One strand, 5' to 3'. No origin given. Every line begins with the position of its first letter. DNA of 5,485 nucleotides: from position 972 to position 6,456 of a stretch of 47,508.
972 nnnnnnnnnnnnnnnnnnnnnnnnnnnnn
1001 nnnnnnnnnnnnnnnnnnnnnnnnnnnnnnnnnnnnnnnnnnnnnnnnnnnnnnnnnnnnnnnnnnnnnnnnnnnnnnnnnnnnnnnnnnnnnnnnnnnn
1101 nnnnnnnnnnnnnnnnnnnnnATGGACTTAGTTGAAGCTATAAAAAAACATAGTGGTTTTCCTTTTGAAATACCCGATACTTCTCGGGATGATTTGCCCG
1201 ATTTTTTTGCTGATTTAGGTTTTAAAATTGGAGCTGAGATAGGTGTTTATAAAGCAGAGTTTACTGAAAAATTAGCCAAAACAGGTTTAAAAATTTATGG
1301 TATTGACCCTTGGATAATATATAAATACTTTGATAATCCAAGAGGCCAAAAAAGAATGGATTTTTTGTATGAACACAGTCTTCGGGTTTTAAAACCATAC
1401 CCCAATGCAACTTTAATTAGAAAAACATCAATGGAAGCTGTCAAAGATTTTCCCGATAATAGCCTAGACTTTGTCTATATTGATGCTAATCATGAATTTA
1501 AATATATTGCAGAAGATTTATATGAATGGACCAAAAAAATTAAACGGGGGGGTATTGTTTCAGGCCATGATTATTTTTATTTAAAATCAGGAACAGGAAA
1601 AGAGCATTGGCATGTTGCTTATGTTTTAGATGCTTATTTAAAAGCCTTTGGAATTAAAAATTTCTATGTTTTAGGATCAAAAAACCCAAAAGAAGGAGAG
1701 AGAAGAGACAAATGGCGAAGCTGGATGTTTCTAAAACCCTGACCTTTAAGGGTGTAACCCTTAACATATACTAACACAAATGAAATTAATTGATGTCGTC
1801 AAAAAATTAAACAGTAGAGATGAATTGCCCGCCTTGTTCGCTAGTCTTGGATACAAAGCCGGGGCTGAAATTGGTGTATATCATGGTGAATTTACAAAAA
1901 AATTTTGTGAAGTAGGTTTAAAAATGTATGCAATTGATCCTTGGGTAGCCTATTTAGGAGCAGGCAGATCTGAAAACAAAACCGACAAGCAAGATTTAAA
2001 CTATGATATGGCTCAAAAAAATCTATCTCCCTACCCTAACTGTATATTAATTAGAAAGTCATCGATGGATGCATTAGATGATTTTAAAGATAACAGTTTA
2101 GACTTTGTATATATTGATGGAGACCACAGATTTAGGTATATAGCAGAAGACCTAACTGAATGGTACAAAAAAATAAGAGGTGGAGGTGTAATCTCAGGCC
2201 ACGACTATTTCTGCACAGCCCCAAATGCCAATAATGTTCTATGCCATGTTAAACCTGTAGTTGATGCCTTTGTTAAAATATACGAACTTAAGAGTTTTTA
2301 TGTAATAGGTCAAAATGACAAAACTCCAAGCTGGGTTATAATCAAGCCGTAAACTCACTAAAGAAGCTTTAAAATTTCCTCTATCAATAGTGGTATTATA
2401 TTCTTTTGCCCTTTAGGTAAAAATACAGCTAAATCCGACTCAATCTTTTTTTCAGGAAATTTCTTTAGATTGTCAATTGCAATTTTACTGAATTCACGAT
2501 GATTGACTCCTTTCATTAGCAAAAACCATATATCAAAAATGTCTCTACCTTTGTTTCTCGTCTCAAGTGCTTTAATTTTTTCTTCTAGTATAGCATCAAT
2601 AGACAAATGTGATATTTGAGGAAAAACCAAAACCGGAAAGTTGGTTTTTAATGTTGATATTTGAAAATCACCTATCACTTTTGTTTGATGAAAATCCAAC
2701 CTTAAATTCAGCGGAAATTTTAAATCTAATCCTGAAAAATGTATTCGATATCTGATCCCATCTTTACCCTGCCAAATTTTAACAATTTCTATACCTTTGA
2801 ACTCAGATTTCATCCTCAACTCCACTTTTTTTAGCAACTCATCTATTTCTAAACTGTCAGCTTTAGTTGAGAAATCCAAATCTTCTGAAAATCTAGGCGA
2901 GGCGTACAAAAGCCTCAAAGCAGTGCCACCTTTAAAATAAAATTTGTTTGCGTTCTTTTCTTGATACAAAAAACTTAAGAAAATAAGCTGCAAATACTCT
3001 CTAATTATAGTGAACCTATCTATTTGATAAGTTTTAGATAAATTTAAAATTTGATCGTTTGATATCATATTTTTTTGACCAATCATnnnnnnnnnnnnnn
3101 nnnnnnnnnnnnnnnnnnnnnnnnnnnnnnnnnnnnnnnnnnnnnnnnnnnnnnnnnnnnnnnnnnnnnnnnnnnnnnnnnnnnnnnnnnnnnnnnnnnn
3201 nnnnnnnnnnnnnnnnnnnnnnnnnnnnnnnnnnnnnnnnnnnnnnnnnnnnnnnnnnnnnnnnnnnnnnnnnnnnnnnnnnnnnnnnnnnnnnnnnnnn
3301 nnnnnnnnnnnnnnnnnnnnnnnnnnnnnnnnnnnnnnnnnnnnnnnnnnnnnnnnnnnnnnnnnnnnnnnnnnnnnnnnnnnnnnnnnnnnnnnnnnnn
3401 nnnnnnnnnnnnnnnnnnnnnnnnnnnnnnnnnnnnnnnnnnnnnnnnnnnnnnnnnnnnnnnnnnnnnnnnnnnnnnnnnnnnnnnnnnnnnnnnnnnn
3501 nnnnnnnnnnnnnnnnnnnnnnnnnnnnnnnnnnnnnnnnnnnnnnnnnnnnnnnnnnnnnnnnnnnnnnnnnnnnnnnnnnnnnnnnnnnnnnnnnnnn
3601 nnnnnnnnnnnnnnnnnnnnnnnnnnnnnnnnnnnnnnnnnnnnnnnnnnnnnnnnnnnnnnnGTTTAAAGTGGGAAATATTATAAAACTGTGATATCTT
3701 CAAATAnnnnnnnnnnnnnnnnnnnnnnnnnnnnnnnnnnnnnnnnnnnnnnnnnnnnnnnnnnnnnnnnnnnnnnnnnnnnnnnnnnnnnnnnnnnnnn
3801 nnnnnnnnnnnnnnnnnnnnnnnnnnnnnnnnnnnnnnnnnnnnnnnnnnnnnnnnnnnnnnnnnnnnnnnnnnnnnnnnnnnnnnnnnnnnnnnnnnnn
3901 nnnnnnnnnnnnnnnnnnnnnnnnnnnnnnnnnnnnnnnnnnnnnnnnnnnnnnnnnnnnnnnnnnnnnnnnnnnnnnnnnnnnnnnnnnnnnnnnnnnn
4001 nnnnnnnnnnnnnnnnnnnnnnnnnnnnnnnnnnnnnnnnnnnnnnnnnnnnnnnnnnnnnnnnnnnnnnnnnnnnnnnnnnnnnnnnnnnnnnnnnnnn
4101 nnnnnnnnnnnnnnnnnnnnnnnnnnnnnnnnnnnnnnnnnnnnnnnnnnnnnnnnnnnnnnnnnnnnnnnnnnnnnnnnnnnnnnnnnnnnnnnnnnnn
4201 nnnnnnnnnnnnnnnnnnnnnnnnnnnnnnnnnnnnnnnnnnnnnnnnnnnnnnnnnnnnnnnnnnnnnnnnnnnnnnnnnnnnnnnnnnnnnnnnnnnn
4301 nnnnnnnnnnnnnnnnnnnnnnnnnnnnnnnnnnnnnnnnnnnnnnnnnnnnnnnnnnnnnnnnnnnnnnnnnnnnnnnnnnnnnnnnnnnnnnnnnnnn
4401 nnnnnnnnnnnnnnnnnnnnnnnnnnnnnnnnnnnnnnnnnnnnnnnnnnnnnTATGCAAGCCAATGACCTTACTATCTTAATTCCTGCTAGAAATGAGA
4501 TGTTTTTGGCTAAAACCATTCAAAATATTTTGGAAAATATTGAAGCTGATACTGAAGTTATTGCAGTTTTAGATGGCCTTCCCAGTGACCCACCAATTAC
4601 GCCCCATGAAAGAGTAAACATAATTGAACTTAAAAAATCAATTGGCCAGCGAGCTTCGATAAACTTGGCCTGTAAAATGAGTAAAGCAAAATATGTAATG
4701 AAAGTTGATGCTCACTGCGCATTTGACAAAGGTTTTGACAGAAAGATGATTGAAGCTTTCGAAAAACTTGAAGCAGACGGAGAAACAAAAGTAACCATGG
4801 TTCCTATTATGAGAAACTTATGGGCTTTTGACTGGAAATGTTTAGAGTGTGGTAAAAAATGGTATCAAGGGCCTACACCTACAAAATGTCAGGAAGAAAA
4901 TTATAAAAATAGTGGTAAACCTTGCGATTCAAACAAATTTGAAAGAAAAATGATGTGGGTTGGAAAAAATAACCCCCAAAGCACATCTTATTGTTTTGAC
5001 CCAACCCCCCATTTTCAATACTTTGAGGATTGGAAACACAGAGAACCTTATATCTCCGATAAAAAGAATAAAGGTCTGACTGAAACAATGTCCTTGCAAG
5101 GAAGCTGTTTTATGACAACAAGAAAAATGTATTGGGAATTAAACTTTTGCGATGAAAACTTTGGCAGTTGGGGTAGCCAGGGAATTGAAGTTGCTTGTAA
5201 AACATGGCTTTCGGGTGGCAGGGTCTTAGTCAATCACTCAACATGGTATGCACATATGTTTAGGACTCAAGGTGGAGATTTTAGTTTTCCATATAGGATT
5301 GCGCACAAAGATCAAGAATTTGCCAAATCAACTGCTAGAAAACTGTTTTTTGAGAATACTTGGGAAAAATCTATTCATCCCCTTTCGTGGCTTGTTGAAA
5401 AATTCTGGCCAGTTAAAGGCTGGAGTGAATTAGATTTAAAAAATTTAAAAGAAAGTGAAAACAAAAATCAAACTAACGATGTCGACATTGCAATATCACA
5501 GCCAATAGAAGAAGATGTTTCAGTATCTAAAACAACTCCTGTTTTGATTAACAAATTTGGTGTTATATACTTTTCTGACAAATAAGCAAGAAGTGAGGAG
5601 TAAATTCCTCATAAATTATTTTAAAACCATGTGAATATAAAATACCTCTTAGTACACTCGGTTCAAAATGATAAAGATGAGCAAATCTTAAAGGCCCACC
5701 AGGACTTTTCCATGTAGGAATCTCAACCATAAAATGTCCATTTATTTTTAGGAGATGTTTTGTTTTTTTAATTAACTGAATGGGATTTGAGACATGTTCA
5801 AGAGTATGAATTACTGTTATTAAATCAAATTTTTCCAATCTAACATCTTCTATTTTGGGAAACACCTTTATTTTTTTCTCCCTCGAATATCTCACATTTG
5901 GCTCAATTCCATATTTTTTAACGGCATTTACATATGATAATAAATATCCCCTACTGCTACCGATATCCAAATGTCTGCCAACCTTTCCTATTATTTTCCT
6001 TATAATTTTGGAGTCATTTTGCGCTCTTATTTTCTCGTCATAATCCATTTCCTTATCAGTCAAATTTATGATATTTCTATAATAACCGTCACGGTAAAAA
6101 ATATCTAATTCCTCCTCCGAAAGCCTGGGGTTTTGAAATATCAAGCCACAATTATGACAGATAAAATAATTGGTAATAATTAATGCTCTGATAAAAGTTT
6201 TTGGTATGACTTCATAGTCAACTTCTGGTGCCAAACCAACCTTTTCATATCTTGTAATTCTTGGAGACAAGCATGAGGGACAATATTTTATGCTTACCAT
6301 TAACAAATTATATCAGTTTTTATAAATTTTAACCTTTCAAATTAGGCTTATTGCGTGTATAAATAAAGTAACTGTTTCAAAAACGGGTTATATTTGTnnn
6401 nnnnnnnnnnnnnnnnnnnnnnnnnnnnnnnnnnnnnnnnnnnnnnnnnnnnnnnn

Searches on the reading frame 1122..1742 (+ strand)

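Call 78: search_protein_families(library=pfam, proteins=[window:1122-1742:+], max_evalue=0.001)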
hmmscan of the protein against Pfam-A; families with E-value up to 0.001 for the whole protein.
window:1122-1742:+ (206 aa): 1 family
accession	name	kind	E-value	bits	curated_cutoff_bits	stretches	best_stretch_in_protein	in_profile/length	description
PF13578.12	Methyltransf_24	-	2.8e-12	47.9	26.3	1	39-151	6-105/105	Methyltransferase domain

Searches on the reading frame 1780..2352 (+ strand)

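Call 78: search_protein_families(library=pfam, proteins=[window:1780-2352:+], max_evalue=0.001)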
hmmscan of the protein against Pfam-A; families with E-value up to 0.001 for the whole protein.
window:1780-2352:+ (190 aa): 2 families
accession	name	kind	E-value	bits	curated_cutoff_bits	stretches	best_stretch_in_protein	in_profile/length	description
PF13578.12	Methyltransf_24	-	1.2e-13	52.3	26.3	1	30-143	2-105/105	Methyltransferase domain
PF08241.18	Methyltransf_11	-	0.00053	21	21.2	0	30-137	2-92/95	Methyltransferase domain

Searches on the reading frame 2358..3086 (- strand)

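Call 78: search_protein_families(library=pfam, proteins=[window:2358-3086:-], max_evalue=0.001)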
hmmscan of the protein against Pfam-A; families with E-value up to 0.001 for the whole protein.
window:2358-3086:- (242 aa): 1 family
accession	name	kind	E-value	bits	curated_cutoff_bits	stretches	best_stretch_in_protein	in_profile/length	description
PF08843.17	AbiEii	-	3.3e-24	86.6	22.5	1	40-207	3-186/238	Nucleotidyl transferase AbiEii toxin, Type IV TA system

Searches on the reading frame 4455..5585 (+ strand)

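Call 78: search_protein_families(library=pfam, proteins=[window:4455-5585:+], max_evalue=0.001)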
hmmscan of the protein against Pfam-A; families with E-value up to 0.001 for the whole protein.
window:4455-5585:+ (376 aa): 1 family
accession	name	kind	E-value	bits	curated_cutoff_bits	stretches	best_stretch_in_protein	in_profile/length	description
PF00535.33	Glycos_transf_2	-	2.8e-12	47.3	23.3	1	7-109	1-110/168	Glycosyl transferase family 2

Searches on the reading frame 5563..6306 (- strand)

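Call 78: search_protein_families(library=pfam, proteins=[window:5563-6306:-], max_evalue=0.001)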
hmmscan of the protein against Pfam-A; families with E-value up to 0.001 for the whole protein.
window:5563-6306:- (247 aa): 4 families
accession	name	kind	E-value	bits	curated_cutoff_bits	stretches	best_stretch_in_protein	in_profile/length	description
PF13489.12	Methyltransf_23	-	1.7e-13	51.1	27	1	100-231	12-162/164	Methyltransferase domain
PF08242.18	Methyltransf_12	-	2.7e-06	28.5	30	1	138-192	30-98/98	Methyltransferase domain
PF08241.18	Methyltransf_11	-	3.2e-05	24.9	21.2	1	113-193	1-94/95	Methyltransferase domain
PF13847.12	Methyltransf_31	-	0.00028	21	27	1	149-195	66-110/145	Methyltransferase domain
